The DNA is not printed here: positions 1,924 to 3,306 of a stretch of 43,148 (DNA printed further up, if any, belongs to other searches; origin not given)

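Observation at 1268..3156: AtzD/barbiturase-family ring-opening amidohydrolase translationally coupled to a two-cysteine maleate-isomerase/AMDase-like enzyme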

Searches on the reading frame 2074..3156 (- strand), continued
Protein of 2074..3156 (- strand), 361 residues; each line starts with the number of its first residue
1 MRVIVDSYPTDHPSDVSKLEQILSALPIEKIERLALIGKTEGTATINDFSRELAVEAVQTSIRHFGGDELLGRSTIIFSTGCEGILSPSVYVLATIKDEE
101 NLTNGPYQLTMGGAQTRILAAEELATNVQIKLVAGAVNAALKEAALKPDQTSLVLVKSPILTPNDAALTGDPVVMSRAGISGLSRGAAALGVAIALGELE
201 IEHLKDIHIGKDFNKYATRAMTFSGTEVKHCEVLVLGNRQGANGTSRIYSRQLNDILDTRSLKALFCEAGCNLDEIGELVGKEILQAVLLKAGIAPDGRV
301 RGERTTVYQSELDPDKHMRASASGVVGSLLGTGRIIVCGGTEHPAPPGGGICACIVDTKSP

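Call 31: search_protein_families(library=ncbifam, proteins=[L020:5083-6009:-, L020:6006-6815:-, L020:6877-7908:-, L020:8015-9301:+, L020:9325-9996:+, L020:11037-12230:-, L019:14954-16279:-, L024:14949-16316:+, L024:7580-9844:-, L019:18059-18862:-], max_evalue=1e-10)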
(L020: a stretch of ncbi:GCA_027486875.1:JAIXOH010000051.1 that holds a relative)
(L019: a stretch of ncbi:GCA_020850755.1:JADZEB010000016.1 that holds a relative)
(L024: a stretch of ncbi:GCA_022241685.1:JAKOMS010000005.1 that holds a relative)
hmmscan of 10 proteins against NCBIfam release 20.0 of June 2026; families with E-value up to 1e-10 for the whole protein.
L020:5083-6009:- (309 aa): 16 families
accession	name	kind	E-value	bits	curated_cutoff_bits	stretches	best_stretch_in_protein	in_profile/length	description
NF005574.0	PRK07259.1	equivalog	5.2e-102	340.8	269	1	2-299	3-302/304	dihydroorotate dehydrogenase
TIGR01037.2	pyrD_sub1_fam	subfamily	7.8e-86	287.8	270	1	4-299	1-299/300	dihydroorotate dehydrogenase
NF041011.1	dihydoor_dh_Arch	equivalog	2.9e-49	167.7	330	1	7-299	2-287/289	dihydroorotate dehydrogenase PyrD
NF006183.0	PRK08318.1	equivalog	3e-41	141.6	335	1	2-301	2-321/422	NAD-dependent dihydropyrimidine dehydrogenase subunit PreA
NF002702.0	PRK02506.1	equivalog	1.9e-34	119.2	301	1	1-297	1-307/313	dihydroorotate oxidase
NF003645.0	PRK05286.1-2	equivalog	5.9e-24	84.6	366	1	40-298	83-353/359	quinone-dependent dihydroorotate dehydrogenase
NF003652.0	PRK05286.2-5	equivalog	1.4e-22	80.4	267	1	30-289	79-349/353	quinone-dependent dihydroorotate dehydrogenase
NF005741.0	PRK07565.1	subfamily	5.5e-21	75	303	1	91-297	102-304/335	dihydroorotate dehydrogenase-like protein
NF003651.0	PRK05286.2-4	equivalog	2.4e-19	69.2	448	1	10-298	68-374/377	quinone-dependent dihydroorotate dehydrogenase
NF003646.0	PRK05286.1-4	equivalog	3.8e-19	68.7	457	1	11-273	52-328/341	quinone-dependent dihydroorotate dehydrogenase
TIGR01036.1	pyrD_sub2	equivalog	2.6e-18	65.9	200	1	28-294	72-349/356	dihydroorotate dehydrogenase (quinone)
NF003648.0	PRK05286.2-1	equivalog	5e-17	61.8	433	1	43-293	91-349/360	quinone-dependent dihydroorotate dehydrogenase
NF003650.0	PRK05286.2-3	equivalog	1.2e-16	60.6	477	1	4-298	73-387/393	quinone-dependent dihydroorotate dehydrogenase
NF003644.0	PRK05286.1-1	equivalog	1.6e-14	53.8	418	0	158-273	212-328/336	quinone-dependent dihydroorotate dehydrogenase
NF003649.0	PRK05286.2-2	equivalog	1e-13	51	505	1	11-292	57-342/351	quinone-dependent dihydroorotate dehydrogenase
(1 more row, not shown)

L020:6006-6815:- (270 aa): 7 families
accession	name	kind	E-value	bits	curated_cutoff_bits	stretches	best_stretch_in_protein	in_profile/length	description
NF000799.0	PRK00054.1-4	equivalog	4e-30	104.7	314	1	14-265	8-254/258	dihydroorotate dehydrogenase electron transfer subunit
NF000798.0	PRK00054.1-3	equivalog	1.6e-28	100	219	1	36-263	28-238/244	dihydroorotate dehydrogenase electron transfer subunit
NF000797.0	PRK00054.1-2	equivalog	7.8e-28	97.5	270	1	21-263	25-261/267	dihydroorotate dehydrogenase electron transfer subunit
NF004862.0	PRK06222.1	subfamily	1.1e-26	94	220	1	17-263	6-244/281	sulfide/dihydroorotate dehydrogenase-like FAD/NAD-binding protein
NF000796.0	PRK00054.1-1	equivalog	7.4e-25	87.6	224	1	75-264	54-232/254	dihydroorotate dehydrogenase electron transfer subunit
NF009414.0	PRK12778.1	equivalog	4e-21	75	1103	1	17-264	6-245/752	bifunctional dihydroorotate dehydrogenase B NAD binding subunit/NADPH-dependent glutamate synthase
NF006220.0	PRK08345.1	subfamily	6.6e-11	42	395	0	27-128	29-128/294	cytochrome-c3 hydrogenase subunit gamma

L020:6877-7908:- (344 aa): 12 families
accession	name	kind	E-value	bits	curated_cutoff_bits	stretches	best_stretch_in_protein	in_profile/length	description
TIGR02371.1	ala_DH_arch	equivalog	1.5e-31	109.8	409.15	1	6-323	2-324/325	alanine dehydrogenase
NF006141.0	PRK08291.1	equivalog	1.9e-30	106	408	1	98-320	105-327/330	cyclodeaminase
TIGR03944.1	dehyd_SbnB_fam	equivalog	6.4e-29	101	326.9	1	87-322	93-325/327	2,3-diaminopropionate biosynthesis protein SbnB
NF006379.0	PRK08618.1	equivalog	2.3e-26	92.9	417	1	86-321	88-324/326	ornithine cyclodeaminase family protein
TIGR02992.1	ectoine_eutC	equivalog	6e-25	88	471.65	1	98-313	102-317/326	ectoine utilization protein EutC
NF004793.0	PRK06141.1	equivalog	1.4e-24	86.7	322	1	86-312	86-311/314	bifunctional Delta(1)-pyrroline-2-carboxylate/Delta(1)-piperideine-2-carboxylate reductase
NF004848.0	PRK06199.1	subfamily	2e-22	79.8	362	1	86-325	116-374/379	tyramine oxidase subunit B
NF045643.1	ImmsucRedBhcD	equivalog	9.4e-22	77.8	500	1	86-322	88-320/321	iminosuccinate reductase BhcD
NF005762.1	PRK07589.1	equivalog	1.2e-19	70.4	350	1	86-237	89-245/334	ornithine cyclodeaminase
NF005296.0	PRK06823.1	equivalog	1.2e-18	67.1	438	1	91-308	93-309/315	ornithine cyclodeaminase family protein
NF005603.0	PRK07340.1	equivalog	1.2e-13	51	266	1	87-242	89-244/307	delta(1)-pyrroline-2-carboxylate reductase family protein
NF045512.1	PyrPipCarbRedLhpI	equivalog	2.1e-11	43.5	400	1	88-227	86-220/298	bifunctional Delta(1)-pyrroline-2-carboxylate/Delta(1)-piperideine-2-carboxylate reductase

L020:8015-9301:+ (429 aa): 17 families
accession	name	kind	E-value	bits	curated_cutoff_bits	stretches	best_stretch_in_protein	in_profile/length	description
NF009527.0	PRK12891.1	subfamily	3.8e-115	385.3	461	1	9-426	5-423/426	Zn-dependent hydrolase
NF006771.0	PRK09290.1-5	subfamily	7.7e-102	340.9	399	1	29-424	23-410/413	allantoate amidohydrolase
TIGR01879.1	hydantase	subfamily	2.6e-75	253.8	204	1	31-420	19-398/401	hydantoinase/carbamoylase family amidase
NF058540.1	Ncarbamyl_ErtE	equivalog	4e-72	243.1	520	1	30-420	27-411/418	N-carbamyl-l-glutamate amidohydrolase ErtE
NF006775.0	PRK09290.2-5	equivalog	1.8e-70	237.8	479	1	30-420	29-410/419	allantoate amidohydrolase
NF006768.0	PRK09290.1-1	equivalog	1e-65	222.3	532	1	31-421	25-405/411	allantoate deiminase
TIGR03176.1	AllC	equivalog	3.2e-58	197.4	597.75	1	31-421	21-400/406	allantoate deiminase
NF006770.0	PRK09290.1-4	equivalog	2.3e-54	184.7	372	1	30-420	21-397/403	allantoate amidohydrolase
NF006769.0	PRK09290.1-3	subfamily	3.4e-54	184.1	452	1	32-426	32-414/417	allantoate amidohydrolase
NF009531.0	PRK12893.1-5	equivalog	2.8e-52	177.6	486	1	45-418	41-406/421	Zn-dependent hydrolase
NF009529.0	PRK12893.1-2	equivalog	5e-49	167.2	508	1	23-419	19-403/411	Zn-dependent hydrolase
NF006772.0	PRK09290.2-1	subfamily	5.2e-47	160.6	424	1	30-422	32-414/430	allantoate amidohydrolase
NF006773.0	PRK09290.2-2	equivalog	6.1e-47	160.4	584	1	42-413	44-406/419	allantoate amidohydrolase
NF010373.0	PRK13799.1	equivalog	5.5e-45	153.9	1087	1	44-420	215-583/591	unknown domain/N-carbamoyl-L-amino acid hydrolase fusion protein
NF006774.0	PRK09290.2-4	equivalog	1.1e-38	133.2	897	1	30-420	31-413/427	allantoate amidohydrolase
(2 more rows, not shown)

L020:9325-9996:+ (224 aa): 2 families
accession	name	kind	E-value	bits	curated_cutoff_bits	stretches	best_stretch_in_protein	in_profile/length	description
NF001729.0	PRK00455.1-3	equivalog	2.1e-61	207.2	245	1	2-219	8-228/231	orotate phosphoribosyltransferase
TIGR00336.1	pyrE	equivalog_domain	7.3e-21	74.7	106.8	1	26-158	13-146/173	orotate phosphoribosyltransferase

L020:11037-12230:- (398 aa): 26 families (the best 25 are shown)
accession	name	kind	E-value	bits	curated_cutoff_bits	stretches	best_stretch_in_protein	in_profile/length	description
NF005688.0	PRK07488.1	equivalog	4.3e-55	187.5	532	1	19-244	69-301/474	indoleacetamide hydrolase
NF006169.0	PRK08310.1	equivalog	1.5e-52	179.3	391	1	7-388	7-392/395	amidase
TIGR00132.1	gatA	equivalog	2.1e-45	155.3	481.1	1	23-177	56-211/466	Asp-tRNA(Asn)/Glu-tRNA(Gln) amidotransferase subunit GatA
NF006631.0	PRK09201.1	equivalog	9.1e-41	140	461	1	20-388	67-453/466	AtzE family amidohydrolase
TIGR02715.1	amido_AtzE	subfamily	2e-40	139.1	425.75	1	19-388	59-446/452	AtzE family amidohydrolase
NF005460.0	PRK07056.1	subfamily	2e-39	135.8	447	1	19-390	68-453/457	amidase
NF006043.0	PRK08186.1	subfamily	8.8e-36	123.5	487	1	21-391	65-449/600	allophanate hydrolase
NF004622.0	PRK05962.1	equivalog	1.4e-35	123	463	1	22-390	50-428/431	amidase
NF004766.0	PRK06102.1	equivalog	1.5e-35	123.2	559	1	23-390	70-451/455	amidase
NF005565.0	PRK07235.1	subfamily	2.3e-33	115.6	545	1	5-177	69-241/506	amidase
NF004816.0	PRK06170.1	equivalog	3.7e-33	114.9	503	1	21-164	72-216/493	amidase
TIGR02713.1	allophanate_hyd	equivalog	2e-32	112.5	511.05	1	20-388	27-411/563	allophanate hydrolase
NF004815.0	PRK06169.1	equivalog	3.6e-32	111.5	506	1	23-185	73-236/471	amidase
NF005450.0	PRK07042.1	equivalog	8.1e-32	110.3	458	1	21-148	68-196/464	amidase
NF009119.0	PRK12470.1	equivalog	1e-31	110.5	498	1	24-175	72-223/462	amidase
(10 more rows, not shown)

L019:14954-16279:- (442 aa): 26 families (the best 25 are shown)
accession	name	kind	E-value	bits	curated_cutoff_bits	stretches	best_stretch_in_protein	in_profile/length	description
NF004815.0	PRK06169.1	equivalog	3.5e-46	157.7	506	1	7-184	26-205/471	amidase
NF005688.0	PRK07488.1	equivalog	9.8e-46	156.6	532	1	11-433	31-470/474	indoleacetamide hydrolase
NF005450.0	PRK07042.1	equivalog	5.8e-43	147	458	1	7-183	23-200/464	amidase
NF004622.0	PRK05962.1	equivalog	2.4e-42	145.3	463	1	10-268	7-268/431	amidase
NF005687.0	PRK07487.1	subfamily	5.6e-40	137.5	428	1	11-294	28-324/468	amidase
TIGR00132.1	gatA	equivalog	8.5e-39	133.6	481.1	1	11-214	16-217/466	Asp-tRNA(Asn)/Glu-tRNA(Gln) amidotransferase subunit GatA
NF006169.0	PRK08310.1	equivalog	1.5e-37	130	391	1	40-415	10-381/395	amidase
NF004766.0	PRK06102.1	equivalog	1.5e-36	126.5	559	1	7-412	24-435/455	amidase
NF005460.0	PRK07056.1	subfamily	7.2e-36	124.1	447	1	10-413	27-438/457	amidase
NF004816.0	PRK06170.1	equivalog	1.5e-35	122.8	503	1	12-202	33-230/493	amidase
NF006631.0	PRK09201.1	equivalog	2.9e-35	121.9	461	1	11-416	27-443/466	AtzE family amidohydrolase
TIGR02715.1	amido_AtzE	subfamily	3.3e-35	121.9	425.75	1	11-415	20-435/452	AtzE family amidohydrolase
NF009119.0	PRK12470.1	equivalog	5.1e-35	121.4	498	1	11-213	29-228/462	amidase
NF006043.0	PRK08186.1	subfamily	2e-32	112.4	487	1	7-409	23-429/600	allophanate hydrolase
TIGR02713.1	allophanate_hyd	equivalog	8.5e-30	103.8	511.05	1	38-409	15-394/563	allophanate hydrolase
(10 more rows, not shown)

L024:14949-16316:+ (456 aa): 26 families (the best 25 are shown)
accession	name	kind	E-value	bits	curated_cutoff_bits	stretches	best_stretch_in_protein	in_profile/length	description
NF005688.0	PRK07488.1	equivalog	3.7e-53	181.1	532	1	48-299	43-300/474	indoleacetamide hydrolase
NF006169.0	PRK08310.1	equivalog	1.5e-48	166.2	391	1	108-441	57-391/395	amidase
NF004815.0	PRK06169.1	equivalog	1.3e-43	149.2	506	1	42-240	37-237/471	amidase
NF005450.0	PRK07042.1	equivalog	2.6e-43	148.2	458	1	55-233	47-223/464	amidase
NF005460.0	PRK07056.1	subfamily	3.2e-42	145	447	1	21-445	12-454/457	amidase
TIGR00132.1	gatA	equivalog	1.3e-40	139.6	481.1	1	43-234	24-214/466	Asp-tRNA(Asn)/Glu-tRNA(Gln) amidotransferase subunit GatA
NF004622.0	PRK05962.1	equivalog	9.3e-40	136.7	463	1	44-443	17-427/431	amidase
NF004766.0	PRK06102.1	equivalog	3.9e-38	131.7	559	1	47-445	39-452/455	amidase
NF006043.0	PRK08186.1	subfamily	4.5e-37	127.8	487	1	41-442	33-446/600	allophanate hydrolase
NF009119.0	PRK12470.1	equivalog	2.2e-35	122.6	498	1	39-231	33-225/462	amidase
NF006631.0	PRK09201.1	equivalog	3.1e-34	118.5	461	1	108-439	102-450/466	AtzE family amidohydrolase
NF005687.0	PRK07487.1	subfamily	1.1e-33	116.7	428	1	56-452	49-464/468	amidase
TIGR02715.1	amido_AtzE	subfamily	1.7e-33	116.3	425.75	1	110-439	97-443/452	AtzE family amidohydrolase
NF004816.0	PRK06170.1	equivalog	2.1e-32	112.5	503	1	57-255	54-260/493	amidase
TIGR02713.1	allophanate_hyd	equivalog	4.3e-32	111.4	511.05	1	60-441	13-410/563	allophanate hydrolase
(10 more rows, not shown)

L024:7580-9844:- (755 aa): 13 families
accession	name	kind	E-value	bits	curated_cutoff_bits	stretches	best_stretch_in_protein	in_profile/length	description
NF041018.1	glyceraldDH_alpha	equivalog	5.3e-125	418.5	790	1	4-730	14-727/741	glyceraldehyde dehydrogenase subunit alpha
NF040766.1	CODH_aero_grp5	exception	8.3e-108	361.6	950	2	6-560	18-571/785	aerobic carbon-monoxide dehydrogenase large subunit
TIGR02416.1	CO_dehy_Mo_lg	equivalog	4.5e-102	342.6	991.15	1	8-749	8-770/770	aerobic carbon-monoxide dehydrogenase large subunit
NF043082.1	XdhA_XDHase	equivalog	4.1e-83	279.8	780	1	4-753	12-755/758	xanthine dehydrogenase subunit XdhA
TIGR03194.1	4hydrxCoA_A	equivalog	3.2e-77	260.6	994.55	1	5-749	9-745/746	4-hydroxybenzoyl-CoA reductase subunit alpha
NF007426.0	PRK09970.1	equivalog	5.5e-76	256.2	916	1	5-751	18-756/761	xanthine dehydrogenase molybdenum-binding subunit XdhA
TIGR03196.1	pucD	equivalog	5.6e-62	210.2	783.65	1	4-729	14-740/763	xanthine dehydrogenase subunit D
NF045668.1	pterin_aldehy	equivalog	1.1e-58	199.1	1100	1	14-746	199-900/905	molybdopterin-dependent aldehyde oxidoreductase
TIGR03313.1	Se_sel_red_Mo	hypoth_equivalog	9e-55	185.8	1101.9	2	159-729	362-931/951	molybdopterin-dependent oxidoreductase Mo/Fe-S-binding subunit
TIGR03311.1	Se_dep_XDH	equivalog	1.2e-51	175.8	830.45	1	5-541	174-674/848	selenium-dependent xanthine dehydrogenase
TIGR02965.1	xanthine_xdhB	equivalog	1.4e-41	142.6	849.5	1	5-388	13-377/758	xanthine dehydrogenase molybdopterin binding subunit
NF041671.1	peri_hyde_PaoC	equivalog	1.8e-34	119.2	1180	1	23-742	50-723/735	aldehyde oxidoreductase molybdenum-binding subunit PaoC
TIGR02969.1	mam_aldehyde_ox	subfamily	1.6e-18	65.7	1912.3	1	23-741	607-1298/1330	aldehyde oxidase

L019:18059-18862:- (268 aa): 3 families
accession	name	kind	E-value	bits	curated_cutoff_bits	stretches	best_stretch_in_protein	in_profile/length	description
TIGR04448.1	creatininase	equivalog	1.3e-32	113.4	235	1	24-259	2-240/246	creatininase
TIGR03964.1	mycofact_creat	equivalog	8.3e-32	110.6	172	1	26-261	6-217/228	mycofactocin biosynthesis peptidyl-dipeptidase MftE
NF041098.2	diketo_inos_hlase_IolN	equivalog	7.1e-21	74.6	245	1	17-204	5-192/307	3-dehydro-scyllo-inosose hydrolase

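Call 32: find_encoding_contigs(protein=P0087, flank=10000, max_places=2)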
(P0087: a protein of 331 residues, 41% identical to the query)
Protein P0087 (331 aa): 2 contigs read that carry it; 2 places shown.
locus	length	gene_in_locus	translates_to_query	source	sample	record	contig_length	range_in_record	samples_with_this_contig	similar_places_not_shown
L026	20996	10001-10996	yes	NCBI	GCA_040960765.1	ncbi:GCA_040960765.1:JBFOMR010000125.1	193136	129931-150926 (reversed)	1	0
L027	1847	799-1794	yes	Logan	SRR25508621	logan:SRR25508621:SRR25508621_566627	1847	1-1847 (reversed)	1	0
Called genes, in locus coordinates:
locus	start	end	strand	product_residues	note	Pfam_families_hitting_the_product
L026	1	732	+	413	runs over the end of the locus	PF01425:Amidase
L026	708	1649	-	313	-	PF16868:NMT1_3, PF09084:NMT1 (weak)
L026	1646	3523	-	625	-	PF06808:DctM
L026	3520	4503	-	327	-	PF02423:OCD_Mu_crystall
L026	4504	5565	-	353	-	PF09663:Amido_AtzD_TrzD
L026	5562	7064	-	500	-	PF01979:Amidohydro_1, PF07969:Amidohydro_3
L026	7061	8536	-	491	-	PF01970:TctA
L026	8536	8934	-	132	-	PF07331:TctB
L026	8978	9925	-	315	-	PF03401:TctC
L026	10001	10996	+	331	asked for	PF09663:Amido_AtzD_TrzD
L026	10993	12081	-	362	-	PF01926:MMR_HSR1, PF02421:FeoB_N, PF06071:YchF-GTPase_C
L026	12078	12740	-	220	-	PF01195:Pept_tRNA_hydro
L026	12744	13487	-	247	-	PF01386:Ribosomal_L25p, PF14693:Ribosomal_TL5_C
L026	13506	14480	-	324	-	PF13793:Pribosyltran_N, PF00156:Pribosyltran, PF14572:Pribosyl_synth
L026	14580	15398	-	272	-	PF00288:GHMP_kinases_N, PF08544:GHMP_kinases_C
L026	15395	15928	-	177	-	PF03550:LolB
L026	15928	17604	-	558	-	PF02259:FAT (faint), PF13424:TPR_12 (faint), PF24575:TPR_Slam (faint), PF00515:TPR_1 (faint), PF13432:TPR_16 (weak), PF14559:TPR_19 (weak), PF23914:TPR_CcmH_CycH (weak), PF13432:TPR_16 (weak), +14 more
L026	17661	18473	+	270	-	PF01149:Fapy_DNA_glyco, PF06831:H2TH, PF06827:zf-FPG_IleRS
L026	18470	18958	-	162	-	PF01467:CTP_transf_like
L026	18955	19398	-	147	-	PF03602:Cons_hypoth95, PF05175:MTS, PF13847:Methyltransf_31 (weak), PF13649:Methyltransf_25 (weak)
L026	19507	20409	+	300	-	PF13401:AAA_22 (faint), PF02881:SRP54_N, PF00448:SRP54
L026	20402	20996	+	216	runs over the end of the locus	PF00005:ABC_tran, PF13304:AAA_21 (faint)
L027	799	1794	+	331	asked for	PF09663:Amido_AtzD_TrzD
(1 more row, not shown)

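Call 33: find_encoding_contigs(protein=P0071, flank=10000, max_places=2)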
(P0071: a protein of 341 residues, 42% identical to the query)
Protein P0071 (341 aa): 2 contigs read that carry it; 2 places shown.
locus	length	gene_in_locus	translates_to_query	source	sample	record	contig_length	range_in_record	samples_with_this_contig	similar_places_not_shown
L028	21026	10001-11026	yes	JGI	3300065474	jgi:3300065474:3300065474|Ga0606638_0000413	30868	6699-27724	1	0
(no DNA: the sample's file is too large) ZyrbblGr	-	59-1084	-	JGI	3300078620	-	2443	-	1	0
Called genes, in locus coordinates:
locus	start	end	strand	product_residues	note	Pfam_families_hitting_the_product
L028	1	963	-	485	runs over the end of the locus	PF04389:Peptidase_M28 (faint), PF01546:Peptidase_M20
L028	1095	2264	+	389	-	PF00296:Bac_luciferase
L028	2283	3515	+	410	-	PF00557:Peptidase_M24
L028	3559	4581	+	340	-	PF13379:NMT1_2 (weak), PF09084:NMT1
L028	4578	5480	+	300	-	PF00528:BPD_transp_1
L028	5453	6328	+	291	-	PF00005:ABC_tran, PF13304:AAA_21 (faint)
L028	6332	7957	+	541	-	PF00732:GMC_oxred_N, PF05199:GMC_oxred_C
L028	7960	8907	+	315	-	PF02423:OCD_Mu_crystall, PF01488:Shikimate_DH (weak)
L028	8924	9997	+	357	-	PF09663:Amido_AtzD_TrzD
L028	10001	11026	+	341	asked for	PF09663:Amido_AtzD_TrzD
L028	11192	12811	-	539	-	PF01266:DAO (faint), PF01494:FAD_binding_3, PF21274:Rng_hyd_C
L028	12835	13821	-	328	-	PF07883:Cupin_2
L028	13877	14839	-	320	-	PF03401:TctC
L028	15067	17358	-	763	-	PF01315:Ald_Xan_dh_C, PF02738:MoCoBD_1, PF20256:MoCoBD_2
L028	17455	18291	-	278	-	PF00135:COesterase, PF20434:BD-FAE, PF07859:Abhydrolase_3, PF00326:Peptidase_S9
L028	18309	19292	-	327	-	PF03401:TctC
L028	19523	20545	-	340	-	PF00126:HTH_1, PF03466:LysR_substrate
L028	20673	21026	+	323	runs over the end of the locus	PF03401:TctC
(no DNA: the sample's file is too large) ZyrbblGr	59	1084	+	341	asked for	PF09663:Amido_AtzD_TrzD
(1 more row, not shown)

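Call 34: find_encoding_contigs(protein=P0082, flank=10000, max_places=2)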
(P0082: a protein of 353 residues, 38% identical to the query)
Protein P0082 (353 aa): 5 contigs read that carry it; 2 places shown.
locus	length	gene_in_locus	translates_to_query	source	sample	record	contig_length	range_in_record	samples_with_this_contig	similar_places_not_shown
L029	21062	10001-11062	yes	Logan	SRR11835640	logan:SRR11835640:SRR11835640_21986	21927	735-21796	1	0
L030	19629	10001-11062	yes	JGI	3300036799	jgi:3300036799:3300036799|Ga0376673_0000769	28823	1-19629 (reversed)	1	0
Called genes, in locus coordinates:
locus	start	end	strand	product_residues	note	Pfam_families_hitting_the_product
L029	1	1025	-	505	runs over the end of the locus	PF01979:Amidohydro_1, PF07969:Amidohydro_3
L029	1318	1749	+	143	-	PF09663:Amido_AtzD_TrzD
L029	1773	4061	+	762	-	PF01315:Ald_Xan_dh_C, PF02738:MoCoBD_1, PF20256:MoCoBD_2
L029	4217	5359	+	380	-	PF09084:NMT1, PF13379:NMT1_2, PF12974:Phosphonate-bd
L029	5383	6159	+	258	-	PF00005:ABC_tran, PF13401:AAA_22 (faint), PF13304:AAA_21 (faint)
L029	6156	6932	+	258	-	PF00528:BPD_transp_1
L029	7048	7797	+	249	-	PF00392:GntR, PF07729:FCD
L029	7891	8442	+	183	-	PF02776:TPP_enzyme_N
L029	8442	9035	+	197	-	PF02775:TPP_enzyme_C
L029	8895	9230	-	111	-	-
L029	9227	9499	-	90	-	PF01979:Amidohydro_1 (weak)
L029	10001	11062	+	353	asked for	PF09663:Amido_AtzD_TrzD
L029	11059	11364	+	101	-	-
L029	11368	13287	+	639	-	PF06808:DctM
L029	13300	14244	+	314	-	PF16868:NMT1_3, PF09084:NMT1 (faint)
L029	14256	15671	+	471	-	PF01425:Amidase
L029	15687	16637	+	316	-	PF01381:HTH_3 (weak), PF13560:HTH_31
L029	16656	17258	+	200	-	PF18306:LDcluster4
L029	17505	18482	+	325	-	PF02423:OCD_Mu_crystall, PF01488:Shikimate_DH (weak)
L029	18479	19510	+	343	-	PF09663:Amido_AtzD_TrzD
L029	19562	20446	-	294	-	PF12844:HTH_19 (weak), PF13560:HTH_31, PF01381:HTH_3, PF13443:HTH_26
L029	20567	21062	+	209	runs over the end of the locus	?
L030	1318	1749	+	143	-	PF09663:Amido_AtzD_TrzD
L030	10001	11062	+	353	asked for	PF09663:Amido_AtzD_TrzD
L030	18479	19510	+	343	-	PF09663:Amido_AtzD_TrzD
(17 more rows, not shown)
